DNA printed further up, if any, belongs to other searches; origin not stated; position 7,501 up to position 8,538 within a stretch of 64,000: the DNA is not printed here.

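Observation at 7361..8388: ABC/AAA_21-type ATPase split across two ORFs between its signature motif and Walker B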

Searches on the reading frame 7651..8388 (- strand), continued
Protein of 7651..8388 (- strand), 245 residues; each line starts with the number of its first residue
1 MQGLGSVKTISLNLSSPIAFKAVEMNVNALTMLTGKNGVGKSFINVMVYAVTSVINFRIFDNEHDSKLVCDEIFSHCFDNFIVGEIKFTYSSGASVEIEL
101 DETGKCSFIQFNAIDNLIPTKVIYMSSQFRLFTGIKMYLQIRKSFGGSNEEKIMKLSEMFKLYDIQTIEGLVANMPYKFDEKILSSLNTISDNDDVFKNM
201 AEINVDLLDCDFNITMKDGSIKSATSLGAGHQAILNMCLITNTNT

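Call 82: search_protein_families(library=pfam, proteins=[P0144, L007:4075-4722:+, L010:5355-6023:+, L017:5399-5998:+, L019:5366-5887:+, L022:5446-5943:+, L008:5501-5938:+, L018:5508-5969:+, L016:5401-5790:+, L017:6778-7209:+], max_evalue=0.05)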
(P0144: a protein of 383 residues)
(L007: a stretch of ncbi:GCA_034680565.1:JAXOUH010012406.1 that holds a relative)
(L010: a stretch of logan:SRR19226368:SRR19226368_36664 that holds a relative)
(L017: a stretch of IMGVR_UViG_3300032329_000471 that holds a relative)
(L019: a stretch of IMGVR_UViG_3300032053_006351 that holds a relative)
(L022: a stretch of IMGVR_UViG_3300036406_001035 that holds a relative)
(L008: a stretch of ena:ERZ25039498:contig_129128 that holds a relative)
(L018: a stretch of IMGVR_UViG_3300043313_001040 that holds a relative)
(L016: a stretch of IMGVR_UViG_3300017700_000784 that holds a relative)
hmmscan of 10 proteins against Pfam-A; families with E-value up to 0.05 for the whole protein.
P0144 (383 aa): 5 families
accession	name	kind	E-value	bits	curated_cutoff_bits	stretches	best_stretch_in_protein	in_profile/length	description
PF00005.33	ABC_tran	-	5.9e-05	24.1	25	1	167-192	4-29/137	ABC transporter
PF13476.12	AAA_23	-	0.0017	19.5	27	1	166-344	14-175/201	AAA domain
PF13304.12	AAA_21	-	0.012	16.1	27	0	247-380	115-251/304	AAA domain, putative AbiEii toxin, Type IV TA system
PF13555.12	AAA_29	-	0.023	14.9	27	0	169-209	17-58/61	P-loop containing region of AAA domain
PF02463.25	SMC_N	-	0.023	14.5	40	0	163-375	16-145/220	RecF/RecN/SMC N terminal domain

L007:4075-4722:+ (216 aa): 1 family
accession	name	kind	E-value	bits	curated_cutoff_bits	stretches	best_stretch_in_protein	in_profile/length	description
PF12244.13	DUF3606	-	0.017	15.4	24.3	0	182-197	31-46/54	Protein of unknown function (DUF3606)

L010:5355-6023:+ (223 aa): 0 families

L017:5399-5998:+ (200 aa): 0 families

L019:5366-5887:+ (174 aa): 1 family
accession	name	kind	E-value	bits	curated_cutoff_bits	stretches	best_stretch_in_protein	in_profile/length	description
PF13175.12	AAA_15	-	0.0085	16.2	32.1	1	102-158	301-357/374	AAA ATPase domain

L022:5446-5943:+ (166 aa): 1 family
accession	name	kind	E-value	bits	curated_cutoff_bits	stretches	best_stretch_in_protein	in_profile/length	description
PF19272.4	ASMase_C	-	0.035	14.5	23.7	1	27-89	20-84/143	Acid sphingomyelin phosphodiesterase C-terminal region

L008:5501-5938:+ (146 aa): 0 families

L018:5508-5969:+ (154 aa): 1 family
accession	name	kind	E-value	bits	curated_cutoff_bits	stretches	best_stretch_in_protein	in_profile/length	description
PF03692.20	CxxCxxCC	-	3.8e-05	24.7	23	1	7-113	2-72/85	Putative zinc- or iron-chelating domain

L016:5401-5790:+ (130 aa): 1 family
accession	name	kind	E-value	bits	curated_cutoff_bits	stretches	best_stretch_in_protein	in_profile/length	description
PF07198.17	DUF1410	-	0.043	14.6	25.5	0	25-98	2-47/61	Protein of unknown function (DUF1410)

L017:6778-7209:+ (144 aa): 0 families

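Call 86: find_related_loci(query=L019:5366-5887:+, collection=viral_contigs, flank=3000)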
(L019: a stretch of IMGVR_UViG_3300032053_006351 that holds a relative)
Query L019:5366-5887:+ (174 aa) in viral_contigs; peptide patterns used: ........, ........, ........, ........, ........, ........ (x = any residue, [..] = any of these).
26 stretches matched a pattern; 1 encode a relative of the query (tblastn E <= 1e-3); 1 distinct loci.
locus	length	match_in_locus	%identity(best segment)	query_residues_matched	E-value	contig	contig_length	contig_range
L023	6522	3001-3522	100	1-174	3e-118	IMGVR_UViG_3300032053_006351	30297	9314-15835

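Call 88: find_related_loci(query=A6, collection=viral_contigs, flank=3000)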
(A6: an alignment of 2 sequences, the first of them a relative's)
Query A6 (174 aa) in viral_contigs; peptide patterns used: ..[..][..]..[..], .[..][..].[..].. (x = any residue, [..] = any of these).
369 stretches matched a pattern; 2 encode a relative of the query (tblastn E <= 1e-3); 2 distinct loci.
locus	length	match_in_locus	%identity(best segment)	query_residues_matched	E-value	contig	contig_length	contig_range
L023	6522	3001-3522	100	1-174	6e-118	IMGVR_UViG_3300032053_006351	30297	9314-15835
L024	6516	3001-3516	82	2-174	1e-94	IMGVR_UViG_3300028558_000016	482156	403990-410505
